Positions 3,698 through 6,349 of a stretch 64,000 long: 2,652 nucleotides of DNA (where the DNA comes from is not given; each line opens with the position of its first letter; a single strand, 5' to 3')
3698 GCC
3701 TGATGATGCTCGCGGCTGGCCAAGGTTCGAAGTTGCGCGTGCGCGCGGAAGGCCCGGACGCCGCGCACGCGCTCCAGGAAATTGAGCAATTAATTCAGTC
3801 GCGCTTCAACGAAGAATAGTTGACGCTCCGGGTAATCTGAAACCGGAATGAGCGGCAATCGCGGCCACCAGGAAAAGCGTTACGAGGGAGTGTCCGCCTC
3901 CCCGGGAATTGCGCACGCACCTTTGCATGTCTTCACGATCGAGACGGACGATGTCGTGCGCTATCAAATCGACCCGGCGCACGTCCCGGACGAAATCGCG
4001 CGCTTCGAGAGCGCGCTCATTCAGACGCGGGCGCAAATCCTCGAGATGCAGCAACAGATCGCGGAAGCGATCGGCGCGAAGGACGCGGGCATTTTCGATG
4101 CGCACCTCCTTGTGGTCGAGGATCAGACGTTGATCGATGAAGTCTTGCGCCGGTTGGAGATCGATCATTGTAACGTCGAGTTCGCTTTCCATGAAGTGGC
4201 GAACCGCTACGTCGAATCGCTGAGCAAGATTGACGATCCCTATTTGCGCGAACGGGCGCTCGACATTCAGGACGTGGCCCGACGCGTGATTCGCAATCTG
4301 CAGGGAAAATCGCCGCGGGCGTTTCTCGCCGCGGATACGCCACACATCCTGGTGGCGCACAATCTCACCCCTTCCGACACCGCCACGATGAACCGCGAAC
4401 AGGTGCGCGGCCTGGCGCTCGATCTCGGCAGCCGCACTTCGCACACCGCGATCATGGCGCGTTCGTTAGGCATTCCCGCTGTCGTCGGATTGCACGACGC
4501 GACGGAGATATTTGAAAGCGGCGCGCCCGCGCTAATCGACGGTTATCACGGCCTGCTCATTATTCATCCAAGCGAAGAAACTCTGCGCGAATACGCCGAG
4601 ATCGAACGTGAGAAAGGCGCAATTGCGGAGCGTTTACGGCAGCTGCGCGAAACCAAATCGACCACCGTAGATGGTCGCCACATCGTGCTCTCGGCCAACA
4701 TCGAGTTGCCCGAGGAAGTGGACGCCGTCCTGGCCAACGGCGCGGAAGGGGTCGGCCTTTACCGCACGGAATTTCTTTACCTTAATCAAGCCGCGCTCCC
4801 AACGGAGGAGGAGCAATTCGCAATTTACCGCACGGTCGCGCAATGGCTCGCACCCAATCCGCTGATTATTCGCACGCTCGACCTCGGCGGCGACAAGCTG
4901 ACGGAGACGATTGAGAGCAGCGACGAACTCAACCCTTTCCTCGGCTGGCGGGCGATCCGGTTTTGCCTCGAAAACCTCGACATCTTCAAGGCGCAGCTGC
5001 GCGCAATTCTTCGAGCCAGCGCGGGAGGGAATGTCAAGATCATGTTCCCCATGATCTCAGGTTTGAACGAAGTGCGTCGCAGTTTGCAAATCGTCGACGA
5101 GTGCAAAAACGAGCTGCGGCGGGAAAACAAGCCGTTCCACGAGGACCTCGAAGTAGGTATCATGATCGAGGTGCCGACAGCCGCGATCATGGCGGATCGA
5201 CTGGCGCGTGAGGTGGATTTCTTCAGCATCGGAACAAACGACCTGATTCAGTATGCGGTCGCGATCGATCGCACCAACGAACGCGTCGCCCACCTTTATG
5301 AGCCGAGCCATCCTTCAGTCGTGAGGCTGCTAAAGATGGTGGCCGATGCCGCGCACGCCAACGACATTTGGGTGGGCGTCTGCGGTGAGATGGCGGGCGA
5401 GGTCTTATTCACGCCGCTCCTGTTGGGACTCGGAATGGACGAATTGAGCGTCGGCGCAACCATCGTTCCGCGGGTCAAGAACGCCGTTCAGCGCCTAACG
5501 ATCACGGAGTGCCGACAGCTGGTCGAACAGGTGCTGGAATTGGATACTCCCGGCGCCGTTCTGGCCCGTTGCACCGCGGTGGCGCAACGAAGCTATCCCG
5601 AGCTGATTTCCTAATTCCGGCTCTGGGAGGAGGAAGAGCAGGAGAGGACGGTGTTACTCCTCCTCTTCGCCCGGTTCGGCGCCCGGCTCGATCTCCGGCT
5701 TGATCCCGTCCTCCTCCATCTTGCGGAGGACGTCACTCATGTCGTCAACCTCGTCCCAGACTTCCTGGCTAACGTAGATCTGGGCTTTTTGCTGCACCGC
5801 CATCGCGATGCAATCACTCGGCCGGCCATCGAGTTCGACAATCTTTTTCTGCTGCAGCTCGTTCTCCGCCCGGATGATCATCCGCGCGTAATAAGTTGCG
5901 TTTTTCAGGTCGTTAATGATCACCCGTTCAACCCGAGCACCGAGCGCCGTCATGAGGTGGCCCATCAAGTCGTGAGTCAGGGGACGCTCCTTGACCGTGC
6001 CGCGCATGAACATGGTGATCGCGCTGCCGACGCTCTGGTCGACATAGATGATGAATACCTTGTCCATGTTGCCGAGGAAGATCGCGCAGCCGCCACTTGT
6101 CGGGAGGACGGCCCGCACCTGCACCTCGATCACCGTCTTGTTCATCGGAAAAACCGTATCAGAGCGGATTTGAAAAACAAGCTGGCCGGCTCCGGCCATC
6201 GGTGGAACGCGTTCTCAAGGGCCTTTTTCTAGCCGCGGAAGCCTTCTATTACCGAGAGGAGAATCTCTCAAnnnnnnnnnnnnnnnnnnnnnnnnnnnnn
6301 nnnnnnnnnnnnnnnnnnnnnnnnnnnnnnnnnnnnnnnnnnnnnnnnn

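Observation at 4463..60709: Hyper-abundant 9-mer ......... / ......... embedded in unrelated genes in all frames (uptake-sequence-like genomic word)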

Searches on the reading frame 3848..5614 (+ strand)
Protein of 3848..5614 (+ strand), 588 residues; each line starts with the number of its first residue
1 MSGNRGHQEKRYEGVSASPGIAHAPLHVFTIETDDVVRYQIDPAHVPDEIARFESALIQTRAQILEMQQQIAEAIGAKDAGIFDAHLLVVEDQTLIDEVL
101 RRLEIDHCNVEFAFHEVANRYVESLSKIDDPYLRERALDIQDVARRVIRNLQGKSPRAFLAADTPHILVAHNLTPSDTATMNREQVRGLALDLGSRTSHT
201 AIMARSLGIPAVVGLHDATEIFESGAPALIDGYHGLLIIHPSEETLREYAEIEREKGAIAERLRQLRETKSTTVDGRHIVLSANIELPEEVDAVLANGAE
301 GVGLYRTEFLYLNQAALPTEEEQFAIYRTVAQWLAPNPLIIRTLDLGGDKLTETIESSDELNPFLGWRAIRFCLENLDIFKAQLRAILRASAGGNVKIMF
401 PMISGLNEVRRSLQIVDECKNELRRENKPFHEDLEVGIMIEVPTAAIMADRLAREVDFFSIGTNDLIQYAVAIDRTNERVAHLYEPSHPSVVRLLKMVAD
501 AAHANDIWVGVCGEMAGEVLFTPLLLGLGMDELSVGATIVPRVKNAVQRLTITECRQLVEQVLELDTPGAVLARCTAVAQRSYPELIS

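Call 8: search_protein_families(library=pfam, proteins=[window:3848-5614:+], max_evalue=0.00001)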
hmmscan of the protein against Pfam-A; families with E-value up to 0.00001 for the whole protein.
window:3848-5614:+ (588 aa): 3 families
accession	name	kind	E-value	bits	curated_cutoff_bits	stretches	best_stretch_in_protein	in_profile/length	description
PF02896.24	PEP-utilizers_C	-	4.1e-114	381.1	22.8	1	262-550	3-291/293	PEP-utilising enzyme, PEP-binding domain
PF05524.18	PEP-utilisers_N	-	2.9e-29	102.1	24.4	1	13-136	1-121/121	PEP-utilising enzyme, N-terminal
PF00391.29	PEP-utilizers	-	5e-24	84.1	23.1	1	164-235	3-72/72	PEP-utilising enzyme, mobile domain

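Call 9: find_homologous_proteins(query=window:3848-5614:+, max_evalue=1e-50)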
Query window:3848-5614:+ (588 aa): 8000 proteins with E <= 1e-50 among 8000 candidates; the best 120 are listed.
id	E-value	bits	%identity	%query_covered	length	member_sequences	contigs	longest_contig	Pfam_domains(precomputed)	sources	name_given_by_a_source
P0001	0.0e+0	1296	100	100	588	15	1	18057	PF05524.19,PF00391.30,PF02896.25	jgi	jgi:phosphoenolpyruvate-protein phosphotransferase (PTS system enzyme I)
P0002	0.0e+0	1181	91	100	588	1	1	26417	PF05524.19,PF00391.30,PF02896.25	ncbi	ncbi:MAG: phosphoenolpyruvate--protein phosphotransferase [Chthoniobacterales bacterium]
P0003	0.0e+0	1147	88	100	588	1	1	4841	PF05524.19,PF00391.30,PF02896.25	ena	-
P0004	0.0e+0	1142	87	100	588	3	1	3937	PF05524.19,PF00391.30,PF02896.25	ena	-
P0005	0.0e+0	1140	86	100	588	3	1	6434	PF05524.19,PF00391.30,PF02896.25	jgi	jgi:phosphotransferase system enzyme I (PtsI)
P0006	0.0e+0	1138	87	100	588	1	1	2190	PF05524.19,PF00391.30,PF02896.25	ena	-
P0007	0.0e+0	1136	86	100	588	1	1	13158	PF05524.19,PF00391.30,PF02896.25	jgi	jgi:phosphoenolpyruvate-protein phosphotransferase (PTS system enzyme I)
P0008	0.0e+0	1134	86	100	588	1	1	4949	PF05524.19,PF00391.30,PF02896.25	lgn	-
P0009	0.0e+0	1133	86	100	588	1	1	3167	PF05524.19,PF00391.30,PF02896.25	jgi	jgi:phosphoenolpyruvate-protein phosphotransferase (PTS system enzyme I)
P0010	0.0e+0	1133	87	100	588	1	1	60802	PF05524.19,PF00391.30,PF02896.25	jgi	jgi:phosphotransferase system enzyme I (PtsI)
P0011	0.0e+0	1132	86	100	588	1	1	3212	PF05524.19,PF00391.30,PF02896.25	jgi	jgi:phosphoenolpyruvate-protein phosphotransferase (PTS system enzyme I)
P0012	0.0e+0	1130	86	100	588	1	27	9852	PF05524.19,PF00391.30,PF02896.25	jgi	jgi:phosphoenolpyruvate-protein phosphotransferase (PTS system enzyme I)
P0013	0.0e+0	1130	86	100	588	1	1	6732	PF05524.19,PF00391.30,PF02896.25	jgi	jgi:phosphoenolpyruvate-protein phosphotransferase (PTS system enzyme I)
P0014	0.0e+0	1129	86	100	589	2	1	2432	PF05524.19,PF00391.30,PF02896.25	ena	-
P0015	0.0e+0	1129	86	100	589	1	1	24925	PF05524.19,PF00391.30,PF02896.25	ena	-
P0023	0.0e+0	1126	86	100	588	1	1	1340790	PF05524.19,PF00391.30,PF02896.25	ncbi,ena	-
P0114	0.0e+0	1088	82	100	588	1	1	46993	PF05524.19,PF00391.30,PF02896.25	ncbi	ncbi:MAG: phosphoenolpyruvate--protein phosphotransferase [Chthoniobacterales bacterium]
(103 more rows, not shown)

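Call 11: find_encoding_contigs(protein=P0023, flank=10000, max_places=2)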
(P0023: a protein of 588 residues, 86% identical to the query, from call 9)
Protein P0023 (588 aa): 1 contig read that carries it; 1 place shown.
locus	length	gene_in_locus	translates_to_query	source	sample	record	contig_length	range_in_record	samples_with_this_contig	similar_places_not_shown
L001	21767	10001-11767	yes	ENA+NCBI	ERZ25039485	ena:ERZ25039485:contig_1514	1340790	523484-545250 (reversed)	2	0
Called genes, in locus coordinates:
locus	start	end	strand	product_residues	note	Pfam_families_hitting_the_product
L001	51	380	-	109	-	PF13884:Peptidase_S74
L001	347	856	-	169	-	-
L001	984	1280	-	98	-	-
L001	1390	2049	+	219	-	-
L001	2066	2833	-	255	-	PF05050:Methyltransf_21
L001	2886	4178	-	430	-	PF22807:TrAA12, PF23500:DUF7133 (faint), PF07995:GSDH, PF22807:TrAA12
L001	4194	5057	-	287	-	-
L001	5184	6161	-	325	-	PF01565:FAD_binding_4, PF02913:FAD-oxidase_C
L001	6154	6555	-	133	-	PF01565:FAD_binding_4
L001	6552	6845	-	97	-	PF03734:YkuD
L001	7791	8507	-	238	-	PF00072:Response_reg, PF00486:Trans_reg_C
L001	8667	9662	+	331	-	PF02603:Hpr_kinase_N, PF07475:Hpr_kinase_C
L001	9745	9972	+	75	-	PF00381:PTS-HPr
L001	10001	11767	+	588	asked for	PF05524:PEP-utilisers_N, PF00391:PEP-utilizers, PF02896:PEP-utilizers_C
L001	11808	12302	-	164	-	PF02577:BFN_dom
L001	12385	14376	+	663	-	PF02784:Orn_Arg_deC_N, PF17810:Arg_decarb_HB, PF17944:Arg_decarbox_C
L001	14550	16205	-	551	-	PF00128:Alpha-amylase, PF22157:SupH-like_C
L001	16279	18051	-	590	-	PF00657:Lipase_GDSL, PF13472:Lipase_GDSL_2 (faint)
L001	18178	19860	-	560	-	PF00575:S1, PF13509:S1_2 (faint), PF17092:PCB_OB (faint), PF21710:Spt6_S1 (faint), PF24685:OB_RRP5_4th (faint), PF00575:S1, PF23459:S1_RRP5 (weak)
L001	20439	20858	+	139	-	-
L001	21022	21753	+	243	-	PF00318:Ribosomal_S2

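Call 12: find_encoding_contigs(protein=P0002, flank=10000, max_places=2)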
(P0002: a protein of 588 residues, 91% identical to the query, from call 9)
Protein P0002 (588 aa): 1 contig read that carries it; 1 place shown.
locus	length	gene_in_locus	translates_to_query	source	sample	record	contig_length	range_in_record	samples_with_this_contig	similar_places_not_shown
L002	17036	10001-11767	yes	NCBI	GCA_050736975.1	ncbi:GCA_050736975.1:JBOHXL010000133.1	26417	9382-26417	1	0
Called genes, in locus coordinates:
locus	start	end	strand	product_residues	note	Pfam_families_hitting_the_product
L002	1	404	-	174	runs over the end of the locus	-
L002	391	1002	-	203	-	PF07638:Sigma70_ECF, PF04542:Sigma70_r2, PF08281:Sigma70_r4_2, PF04545:Sigma70_r4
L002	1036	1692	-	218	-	-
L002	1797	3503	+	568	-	PF00027:cNMP_binding, PF01946:Thi4 (weak), PF07992:Pyr_redox_2, PF12831:FAD_oxidored (weak), PF13450:NAD_binding_8 (faint), PF13738:Pyr_redox_3, PF00070:Pyr_redox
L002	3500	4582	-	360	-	PF21016:RlmN_N, PF04055:Radical_SAM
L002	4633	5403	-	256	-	PF05050:Methyltransf_21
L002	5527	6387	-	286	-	-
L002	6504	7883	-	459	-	PF01565:FAD_binding_4, PF02913:FAD-oxidase_C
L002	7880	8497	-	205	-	PF03734:YkuD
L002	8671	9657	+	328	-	PF02603:Hpr_kinase_N, PF07475:Hpr_kinase_C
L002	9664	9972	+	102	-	PF00381:PTS-HPr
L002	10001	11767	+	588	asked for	PF05524:PEP-utilisers_N, PF00391:PEP-utilizers, PF02896:PEP-utilizers_C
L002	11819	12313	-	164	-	PF02577:BFN_dom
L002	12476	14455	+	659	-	PF02784:Orn_Arg_deC_N, PF17810:Arg_decarb_HB, PF17944:Arg_decarbox_C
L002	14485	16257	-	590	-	PF00657:Lipase_GDSL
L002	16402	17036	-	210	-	PF00575:S1, PF21710:Spt6_S1 (faint), PF24685:OB_RRP5_4th (faint), PF00575:S1, PF23459:S1_RRP5 (weak)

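Call 13: find_encoding_contigs(protein=P0114, flank=10000, max_places=2)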
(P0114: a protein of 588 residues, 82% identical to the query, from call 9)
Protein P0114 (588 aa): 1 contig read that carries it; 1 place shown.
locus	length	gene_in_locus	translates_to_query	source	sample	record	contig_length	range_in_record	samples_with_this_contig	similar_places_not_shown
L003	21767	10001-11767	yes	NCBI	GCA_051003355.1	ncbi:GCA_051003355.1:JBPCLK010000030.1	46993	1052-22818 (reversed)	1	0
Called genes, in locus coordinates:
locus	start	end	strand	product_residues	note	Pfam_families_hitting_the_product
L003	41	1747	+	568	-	PF00027:cNMP_binding, PF01266:DAO (faint), PF01946:Thi4 (faint), PF07992:Pyr_redox_2, PF12831:FAD_oxidored (faint), PF13738:Pyr_redox_3, PF00070:Pyr_redox (weak)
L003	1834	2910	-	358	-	PF21016:RlmN_N, PF04055:Radical_SAM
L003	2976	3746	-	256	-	PF05050:Methyltransf_21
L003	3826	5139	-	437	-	PF22807:TrAA12, PF07995:GSDH, PF22807:TrAA12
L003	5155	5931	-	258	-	-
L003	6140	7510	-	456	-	PF01565:FAD_binding_4, PF02913:FAD-oxidase_C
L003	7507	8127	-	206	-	PF03734:YkuD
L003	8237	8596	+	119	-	PF07386:DUF1499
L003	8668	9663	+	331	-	PF02603:Hpr_kinase_N, PF07475:Hpr_kinase_C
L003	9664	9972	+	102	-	PF00381:PTS-HPr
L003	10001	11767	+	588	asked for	PF05524:PEP-utilisers_N, PF00391:PEP-utilizers, PF02896:PEP-utilizers_C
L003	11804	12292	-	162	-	PF02577:BFN_dom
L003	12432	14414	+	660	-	PF02784:Orn_Arg_deC_N, PF17810:Arg_decarb_HB, PF17944:Arg_decarbox_C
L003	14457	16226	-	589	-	PF00657:Lipase_GDSL, PF13472:Lipase_GDSL_2 (faint)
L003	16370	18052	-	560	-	PF00575:S1, PF13509:S1_2 (faint), PF21710:Spt6_S1 (faint), PF24685:OB_RRP5_4th (faint), PF00575:S1, PF17092:PCB_OB (faint), PF00575:S1, PF23459:S1_RRP5 (weak)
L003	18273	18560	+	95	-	-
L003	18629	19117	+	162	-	-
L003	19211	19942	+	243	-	PF00318:Ribosomal_S2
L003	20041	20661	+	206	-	PF00889:EF_TS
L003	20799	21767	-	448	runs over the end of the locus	PF00754:F5_F8_type_C (faint)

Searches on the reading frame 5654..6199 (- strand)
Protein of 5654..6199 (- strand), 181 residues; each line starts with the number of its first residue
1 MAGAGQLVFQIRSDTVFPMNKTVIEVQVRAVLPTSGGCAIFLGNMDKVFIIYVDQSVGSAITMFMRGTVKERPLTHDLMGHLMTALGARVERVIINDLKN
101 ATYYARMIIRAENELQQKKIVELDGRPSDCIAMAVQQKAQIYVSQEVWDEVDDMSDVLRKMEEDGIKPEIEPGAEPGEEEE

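Call 60: search_protein_families(library=pfam, proteins=[window:5654-6199:-], max_evalue=0.0001)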
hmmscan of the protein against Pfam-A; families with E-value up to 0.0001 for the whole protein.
window:5654-6199:- (181 aa): 1 family
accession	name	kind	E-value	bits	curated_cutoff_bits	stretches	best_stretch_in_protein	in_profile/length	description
PF02577.19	BFN_dom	-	1.7e-27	95.9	27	1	46-151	9-107/112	Bifunctional nuclease domain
